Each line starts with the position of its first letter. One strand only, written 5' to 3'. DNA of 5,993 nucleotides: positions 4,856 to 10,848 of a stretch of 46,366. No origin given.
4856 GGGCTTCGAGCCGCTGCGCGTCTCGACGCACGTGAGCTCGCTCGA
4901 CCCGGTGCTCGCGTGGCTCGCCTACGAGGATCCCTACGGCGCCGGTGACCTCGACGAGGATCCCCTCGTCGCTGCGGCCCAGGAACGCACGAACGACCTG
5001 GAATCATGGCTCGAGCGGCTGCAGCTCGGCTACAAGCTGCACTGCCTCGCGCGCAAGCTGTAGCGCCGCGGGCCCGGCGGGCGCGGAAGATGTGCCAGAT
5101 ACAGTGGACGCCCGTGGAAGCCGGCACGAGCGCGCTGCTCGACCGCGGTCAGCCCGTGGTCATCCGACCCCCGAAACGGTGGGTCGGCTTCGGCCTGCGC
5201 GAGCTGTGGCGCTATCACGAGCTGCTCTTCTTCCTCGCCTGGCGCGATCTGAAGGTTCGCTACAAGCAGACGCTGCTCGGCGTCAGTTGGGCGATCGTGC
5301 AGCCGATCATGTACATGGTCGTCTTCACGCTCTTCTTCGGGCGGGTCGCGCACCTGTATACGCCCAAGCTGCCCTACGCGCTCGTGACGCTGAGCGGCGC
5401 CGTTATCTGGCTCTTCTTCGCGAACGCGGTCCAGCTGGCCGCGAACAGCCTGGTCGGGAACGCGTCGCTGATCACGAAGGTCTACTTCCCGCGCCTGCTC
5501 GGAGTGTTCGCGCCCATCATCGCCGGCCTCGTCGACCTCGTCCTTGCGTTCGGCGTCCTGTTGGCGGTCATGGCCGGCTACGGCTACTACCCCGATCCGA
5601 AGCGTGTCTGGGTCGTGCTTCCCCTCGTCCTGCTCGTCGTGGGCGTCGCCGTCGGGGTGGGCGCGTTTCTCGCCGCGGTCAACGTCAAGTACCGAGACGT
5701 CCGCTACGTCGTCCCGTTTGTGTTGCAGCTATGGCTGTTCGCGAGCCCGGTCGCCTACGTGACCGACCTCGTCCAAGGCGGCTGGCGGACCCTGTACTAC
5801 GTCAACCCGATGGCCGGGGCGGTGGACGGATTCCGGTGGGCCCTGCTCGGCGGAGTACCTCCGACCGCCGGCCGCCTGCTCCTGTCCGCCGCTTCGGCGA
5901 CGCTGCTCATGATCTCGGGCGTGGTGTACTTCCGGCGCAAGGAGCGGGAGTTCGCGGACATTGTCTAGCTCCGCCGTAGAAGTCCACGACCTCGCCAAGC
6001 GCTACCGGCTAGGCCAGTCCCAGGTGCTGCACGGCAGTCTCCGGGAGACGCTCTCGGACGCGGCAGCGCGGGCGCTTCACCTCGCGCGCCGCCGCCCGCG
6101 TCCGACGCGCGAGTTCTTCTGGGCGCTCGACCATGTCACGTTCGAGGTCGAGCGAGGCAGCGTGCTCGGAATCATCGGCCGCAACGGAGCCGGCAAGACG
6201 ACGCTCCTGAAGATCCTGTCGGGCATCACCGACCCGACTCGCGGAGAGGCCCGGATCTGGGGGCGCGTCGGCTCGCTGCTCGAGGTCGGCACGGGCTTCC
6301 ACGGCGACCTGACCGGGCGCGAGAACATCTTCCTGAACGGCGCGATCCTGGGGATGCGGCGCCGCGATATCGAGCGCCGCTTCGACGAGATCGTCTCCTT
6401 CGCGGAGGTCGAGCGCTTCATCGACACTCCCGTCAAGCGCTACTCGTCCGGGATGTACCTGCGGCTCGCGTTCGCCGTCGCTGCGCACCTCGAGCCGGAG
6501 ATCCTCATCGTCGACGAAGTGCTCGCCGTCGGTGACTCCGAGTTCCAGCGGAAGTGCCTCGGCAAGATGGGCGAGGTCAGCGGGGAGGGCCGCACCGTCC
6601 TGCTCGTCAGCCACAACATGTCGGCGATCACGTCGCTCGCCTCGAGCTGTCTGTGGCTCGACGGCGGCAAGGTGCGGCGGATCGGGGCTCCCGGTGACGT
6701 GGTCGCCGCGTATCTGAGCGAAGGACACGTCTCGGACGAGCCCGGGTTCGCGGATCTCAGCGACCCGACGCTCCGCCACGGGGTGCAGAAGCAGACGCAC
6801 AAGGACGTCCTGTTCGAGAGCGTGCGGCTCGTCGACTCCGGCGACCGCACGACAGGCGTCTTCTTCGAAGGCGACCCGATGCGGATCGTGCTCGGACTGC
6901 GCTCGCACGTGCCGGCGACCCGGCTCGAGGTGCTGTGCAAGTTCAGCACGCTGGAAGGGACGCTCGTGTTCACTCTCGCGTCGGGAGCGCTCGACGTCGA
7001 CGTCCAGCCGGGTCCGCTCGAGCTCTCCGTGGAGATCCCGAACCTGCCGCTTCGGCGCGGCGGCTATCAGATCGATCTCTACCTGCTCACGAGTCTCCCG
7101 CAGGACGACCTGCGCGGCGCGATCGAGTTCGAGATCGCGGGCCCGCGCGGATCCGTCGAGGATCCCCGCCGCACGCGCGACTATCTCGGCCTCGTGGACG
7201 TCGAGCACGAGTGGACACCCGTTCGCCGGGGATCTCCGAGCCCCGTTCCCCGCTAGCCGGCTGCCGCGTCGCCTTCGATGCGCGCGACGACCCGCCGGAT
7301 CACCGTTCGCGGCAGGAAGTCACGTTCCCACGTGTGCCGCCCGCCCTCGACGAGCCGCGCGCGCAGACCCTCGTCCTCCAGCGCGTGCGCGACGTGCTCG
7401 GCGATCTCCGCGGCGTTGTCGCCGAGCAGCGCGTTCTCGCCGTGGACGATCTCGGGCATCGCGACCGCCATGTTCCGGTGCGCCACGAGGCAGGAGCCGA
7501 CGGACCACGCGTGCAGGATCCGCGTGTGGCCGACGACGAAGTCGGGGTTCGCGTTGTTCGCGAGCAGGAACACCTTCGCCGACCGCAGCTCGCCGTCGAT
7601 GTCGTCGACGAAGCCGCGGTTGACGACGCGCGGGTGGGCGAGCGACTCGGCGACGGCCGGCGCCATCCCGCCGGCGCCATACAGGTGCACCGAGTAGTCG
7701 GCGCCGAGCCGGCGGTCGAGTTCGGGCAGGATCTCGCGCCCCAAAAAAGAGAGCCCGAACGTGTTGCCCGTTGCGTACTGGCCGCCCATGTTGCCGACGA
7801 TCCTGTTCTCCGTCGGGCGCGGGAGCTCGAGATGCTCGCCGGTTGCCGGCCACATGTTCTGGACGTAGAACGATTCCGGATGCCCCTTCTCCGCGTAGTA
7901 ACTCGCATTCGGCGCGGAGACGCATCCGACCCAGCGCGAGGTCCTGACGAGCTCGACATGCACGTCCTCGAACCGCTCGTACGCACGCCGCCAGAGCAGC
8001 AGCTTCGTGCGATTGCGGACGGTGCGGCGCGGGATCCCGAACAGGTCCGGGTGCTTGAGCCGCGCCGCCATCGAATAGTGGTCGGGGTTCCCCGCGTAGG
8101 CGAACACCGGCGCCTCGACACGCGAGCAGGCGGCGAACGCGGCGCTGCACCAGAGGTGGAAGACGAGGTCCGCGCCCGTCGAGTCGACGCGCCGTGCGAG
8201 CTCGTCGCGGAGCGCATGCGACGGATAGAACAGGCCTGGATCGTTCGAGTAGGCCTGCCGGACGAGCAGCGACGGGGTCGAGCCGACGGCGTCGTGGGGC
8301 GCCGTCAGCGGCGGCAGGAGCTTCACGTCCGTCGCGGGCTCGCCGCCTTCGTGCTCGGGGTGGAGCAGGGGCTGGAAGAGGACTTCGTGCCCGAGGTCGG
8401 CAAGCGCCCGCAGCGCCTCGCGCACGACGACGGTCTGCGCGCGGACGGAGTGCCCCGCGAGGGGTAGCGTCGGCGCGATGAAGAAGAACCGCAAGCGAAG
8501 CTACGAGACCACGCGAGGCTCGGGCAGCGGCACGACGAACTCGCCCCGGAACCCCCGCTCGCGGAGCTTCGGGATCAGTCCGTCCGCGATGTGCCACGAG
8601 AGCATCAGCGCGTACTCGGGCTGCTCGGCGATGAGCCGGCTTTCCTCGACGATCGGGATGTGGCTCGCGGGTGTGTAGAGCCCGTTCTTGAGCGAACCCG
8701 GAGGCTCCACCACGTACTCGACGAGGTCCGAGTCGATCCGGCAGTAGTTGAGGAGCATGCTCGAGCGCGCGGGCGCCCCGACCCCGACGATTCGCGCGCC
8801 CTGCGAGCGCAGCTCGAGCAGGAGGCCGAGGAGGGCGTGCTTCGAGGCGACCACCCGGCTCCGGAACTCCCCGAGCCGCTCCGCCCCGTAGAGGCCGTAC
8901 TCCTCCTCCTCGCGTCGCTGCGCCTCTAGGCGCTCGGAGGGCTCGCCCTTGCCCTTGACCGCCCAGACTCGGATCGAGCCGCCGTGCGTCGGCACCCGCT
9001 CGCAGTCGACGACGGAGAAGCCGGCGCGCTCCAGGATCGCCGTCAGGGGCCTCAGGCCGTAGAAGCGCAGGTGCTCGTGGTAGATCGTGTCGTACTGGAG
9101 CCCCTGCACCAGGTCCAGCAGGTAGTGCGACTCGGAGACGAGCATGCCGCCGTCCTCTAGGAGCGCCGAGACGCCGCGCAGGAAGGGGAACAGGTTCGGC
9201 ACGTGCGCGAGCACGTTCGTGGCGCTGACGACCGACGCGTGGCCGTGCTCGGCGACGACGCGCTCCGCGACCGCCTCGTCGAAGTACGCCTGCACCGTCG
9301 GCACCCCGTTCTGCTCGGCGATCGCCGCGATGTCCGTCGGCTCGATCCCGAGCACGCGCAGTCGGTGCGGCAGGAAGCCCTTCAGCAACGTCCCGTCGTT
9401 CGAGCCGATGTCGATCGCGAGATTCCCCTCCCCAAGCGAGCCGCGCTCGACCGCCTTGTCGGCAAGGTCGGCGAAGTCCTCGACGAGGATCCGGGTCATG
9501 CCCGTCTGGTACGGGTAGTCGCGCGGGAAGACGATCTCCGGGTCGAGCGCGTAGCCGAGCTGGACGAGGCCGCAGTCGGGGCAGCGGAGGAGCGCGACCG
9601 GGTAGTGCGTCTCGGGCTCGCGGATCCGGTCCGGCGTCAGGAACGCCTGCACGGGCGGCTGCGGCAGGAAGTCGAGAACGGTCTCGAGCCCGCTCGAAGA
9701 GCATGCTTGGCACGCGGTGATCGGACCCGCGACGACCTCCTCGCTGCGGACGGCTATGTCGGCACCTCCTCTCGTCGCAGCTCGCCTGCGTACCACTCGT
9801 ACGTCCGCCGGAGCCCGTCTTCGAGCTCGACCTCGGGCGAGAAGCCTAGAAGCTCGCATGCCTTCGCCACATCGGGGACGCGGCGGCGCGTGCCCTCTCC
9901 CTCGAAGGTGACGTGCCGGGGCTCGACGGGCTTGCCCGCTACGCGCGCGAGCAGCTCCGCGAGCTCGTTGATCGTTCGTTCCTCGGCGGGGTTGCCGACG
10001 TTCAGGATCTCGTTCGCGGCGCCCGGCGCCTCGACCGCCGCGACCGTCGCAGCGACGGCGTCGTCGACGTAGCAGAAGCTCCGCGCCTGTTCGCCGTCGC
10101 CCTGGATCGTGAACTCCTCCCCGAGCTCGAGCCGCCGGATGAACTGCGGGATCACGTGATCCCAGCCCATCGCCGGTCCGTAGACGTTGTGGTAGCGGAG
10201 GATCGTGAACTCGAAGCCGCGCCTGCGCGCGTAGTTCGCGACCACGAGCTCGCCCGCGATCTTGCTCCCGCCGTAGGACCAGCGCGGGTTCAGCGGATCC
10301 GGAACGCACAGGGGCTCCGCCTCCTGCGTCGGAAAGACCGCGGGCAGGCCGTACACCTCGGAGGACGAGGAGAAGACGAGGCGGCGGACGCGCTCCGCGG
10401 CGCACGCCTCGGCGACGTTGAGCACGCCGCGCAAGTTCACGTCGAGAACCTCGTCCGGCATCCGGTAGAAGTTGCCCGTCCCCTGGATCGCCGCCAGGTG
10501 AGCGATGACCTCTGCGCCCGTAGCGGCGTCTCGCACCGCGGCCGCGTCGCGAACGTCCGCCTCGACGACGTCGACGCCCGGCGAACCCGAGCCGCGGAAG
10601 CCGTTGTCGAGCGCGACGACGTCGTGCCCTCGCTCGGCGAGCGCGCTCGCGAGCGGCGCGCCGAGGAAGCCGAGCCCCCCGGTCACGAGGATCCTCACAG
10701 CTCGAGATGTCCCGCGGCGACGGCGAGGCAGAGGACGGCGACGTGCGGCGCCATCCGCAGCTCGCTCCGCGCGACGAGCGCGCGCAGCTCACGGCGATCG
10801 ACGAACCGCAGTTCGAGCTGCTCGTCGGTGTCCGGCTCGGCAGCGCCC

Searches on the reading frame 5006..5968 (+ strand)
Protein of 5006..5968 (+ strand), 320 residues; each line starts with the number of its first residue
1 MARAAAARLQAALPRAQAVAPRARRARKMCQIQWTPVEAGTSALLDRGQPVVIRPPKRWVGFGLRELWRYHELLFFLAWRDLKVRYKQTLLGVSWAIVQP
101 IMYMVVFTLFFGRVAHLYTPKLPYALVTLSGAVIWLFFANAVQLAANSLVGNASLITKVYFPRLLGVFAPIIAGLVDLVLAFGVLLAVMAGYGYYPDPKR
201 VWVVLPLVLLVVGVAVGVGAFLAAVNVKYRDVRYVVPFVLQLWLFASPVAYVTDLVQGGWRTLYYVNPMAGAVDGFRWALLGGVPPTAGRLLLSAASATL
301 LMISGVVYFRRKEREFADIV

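Call 13: search_protein_families(library=pfam, proteins=[window:5006-5968:+], max_evalue=0.001)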
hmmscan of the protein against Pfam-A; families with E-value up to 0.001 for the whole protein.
window:5006-5968:+ (320 aa): 1 family
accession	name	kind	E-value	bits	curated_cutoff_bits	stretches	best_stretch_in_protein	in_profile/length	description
PF01061.29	ABC2_membrane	-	1.8e-21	77.1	26.9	1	73-280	2-210/211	ABC-2 type transporter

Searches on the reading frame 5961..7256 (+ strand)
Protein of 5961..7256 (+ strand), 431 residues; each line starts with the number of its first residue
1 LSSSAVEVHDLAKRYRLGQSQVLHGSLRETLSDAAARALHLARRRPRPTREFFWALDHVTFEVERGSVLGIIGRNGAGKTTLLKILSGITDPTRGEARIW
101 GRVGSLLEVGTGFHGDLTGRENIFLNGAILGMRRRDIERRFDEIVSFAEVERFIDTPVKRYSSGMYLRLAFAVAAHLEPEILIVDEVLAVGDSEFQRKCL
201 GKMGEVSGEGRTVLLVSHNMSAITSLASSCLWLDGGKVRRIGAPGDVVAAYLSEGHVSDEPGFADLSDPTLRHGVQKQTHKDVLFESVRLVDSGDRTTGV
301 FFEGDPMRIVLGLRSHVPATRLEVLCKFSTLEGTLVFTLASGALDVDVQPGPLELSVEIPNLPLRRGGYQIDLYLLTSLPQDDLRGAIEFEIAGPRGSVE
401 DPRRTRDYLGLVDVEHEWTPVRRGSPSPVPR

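Call 13: search_protein_families(library=pfam, proteins=[window:5961-7256:+], max_evalue=0.001)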
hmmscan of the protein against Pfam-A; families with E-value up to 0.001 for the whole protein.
window:5961-7256:+ (431 aa): 3 families
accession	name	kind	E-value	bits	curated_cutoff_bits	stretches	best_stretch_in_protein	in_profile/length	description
PF00005.33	ABC_tran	-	5.5e-20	72.8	25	1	56-187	1-135/137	ABC transporter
PF14524.12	Wzt_C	-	3.9e-07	30.6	30.4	1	279-395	6-131/143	Wzt C-terminal domain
PF13304.12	AAA_21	-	3e-05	24.7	27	1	70-97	3-26/304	AAA domain, putative AbiEii toxin, Type IV TA system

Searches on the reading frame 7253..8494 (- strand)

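Call 13: search_protein_families(library=pfam, proteins=[window:7253-8494:-], max_evalue=0.001)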
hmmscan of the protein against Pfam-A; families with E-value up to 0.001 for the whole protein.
window:7253-8494:- (413 aa): 2 families
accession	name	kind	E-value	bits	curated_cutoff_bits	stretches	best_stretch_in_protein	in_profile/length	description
PF13692.12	Glyco_trans_1_4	-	8.4e-11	42.7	27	1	240-374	10-142/142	Glycosyl transferases group 1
PF13524.12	Glyco_trans_1_2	-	1.9e-06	28.3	25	1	254-401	4-141/144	Glycosyl transferase-like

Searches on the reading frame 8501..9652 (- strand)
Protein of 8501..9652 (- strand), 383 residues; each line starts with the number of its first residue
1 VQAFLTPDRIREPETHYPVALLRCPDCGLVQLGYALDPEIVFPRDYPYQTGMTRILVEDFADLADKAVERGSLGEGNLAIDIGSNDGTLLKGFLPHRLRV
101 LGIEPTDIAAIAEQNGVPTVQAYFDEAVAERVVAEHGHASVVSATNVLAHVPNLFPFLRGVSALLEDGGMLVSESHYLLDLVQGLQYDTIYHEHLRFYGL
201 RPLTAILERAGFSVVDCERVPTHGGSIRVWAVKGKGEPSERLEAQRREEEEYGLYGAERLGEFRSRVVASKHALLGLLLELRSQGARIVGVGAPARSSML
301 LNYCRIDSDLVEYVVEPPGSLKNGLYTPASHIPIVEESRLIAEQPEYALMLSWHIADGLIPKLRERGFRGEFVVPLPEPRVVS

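Call 13: search_protein_families(library=pfam, proteins=[window:8501-9652:-], max_evalue=0.001)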
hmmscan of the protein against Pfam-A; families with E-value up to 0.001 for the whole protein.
window:8501-9652:- (383 aa): 5 families
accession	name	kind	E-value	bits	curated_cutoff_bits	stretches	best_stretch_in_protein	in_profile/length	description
PF08484.17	Methyltransf_14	-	3.3e-41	141.2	23.5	1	221-377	1-160/160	C-methyltransferase C-terminal domain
PF13489.12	Methyltransf_23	-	1e-14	55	27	1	73-215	20-162/164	Methyltransferase domain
PF08421.16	Methyltransf_13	-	3.9e-10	40.2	31.3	1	2-42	22-62/62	Putative zinc binding domain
PF08242.18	Methyltransf_12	-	1e-08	36.2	30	1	80-171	1-98/98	Methyltransferase domain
PF08241.18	Methyltransf_11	-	0.00048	21.1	21.2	1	81-172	2-94/95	Methyltransferase domain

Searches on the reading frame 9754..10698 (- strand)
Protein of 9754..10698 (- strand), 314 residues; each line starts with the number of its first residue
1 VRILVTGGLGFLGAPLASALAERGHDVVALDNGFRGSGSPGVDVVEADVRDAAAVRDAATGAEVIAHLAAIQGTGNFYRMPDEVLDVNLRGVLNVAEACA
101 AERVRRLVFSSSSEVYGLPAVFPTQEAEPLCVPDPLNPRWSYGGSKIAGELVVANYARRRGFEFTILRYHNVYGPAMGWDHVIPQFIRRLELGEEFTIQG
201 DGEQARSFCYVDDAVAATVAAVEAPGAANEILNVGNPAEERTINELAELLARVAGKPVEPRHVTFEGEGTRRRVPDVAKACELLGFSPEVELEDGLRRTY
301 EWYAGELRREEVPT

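Call 13: search_protein_families(library=pfam, proteins=[window:9754-10698:-], max_evalue=0.001)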
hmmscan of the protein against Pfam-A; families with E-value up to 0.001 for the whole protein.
window:9754-10698:- (314 aa): 9 families
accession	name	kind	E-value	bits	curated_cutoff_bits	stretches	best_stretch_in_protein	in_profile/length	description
PF01370.27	Epimerase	-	3.9e-56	190.6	20.9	1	3-235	1-240/240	NAD dependent epimerase/dehydratase family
PF16363.11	GDP_Man_Dehyd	-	1e-38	134.1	27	1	4-299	1-332/332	GDP-mannose 4,6 dehydratase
PF01073.25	3Beta_HSD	-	1.2e-21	77.4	22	1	4-223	1-230/280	3-beta hydroxysteroid dehydrogenase/isomerase family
PF04321.23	RmlD_sub_bind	-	4.6e-20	72.3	27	1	1-234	1-212/287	RmlD substrate binding domain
PF02719.21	Polysacc_synt_2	-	5.6e-16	59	20.2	2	137-271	133-264/293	Polysaccharide biosynthesis protein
PF13460.12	NAD_binding_10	-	2.8e-11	44.1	27.2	1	7-169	1-143/184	NAD(P)H-binding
PF05368.20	NmrA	-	2.9e-10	40.6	27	1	2-112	4-107/298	NmrA-like family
PF07993.18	NAD_binding_4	-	1.9e-09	37.5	20.1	1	55-179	82-215/258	Male sterility protein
PF08659.16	KR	-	7.1e-05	23.2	22.6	0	3-116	3-141/180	KR domain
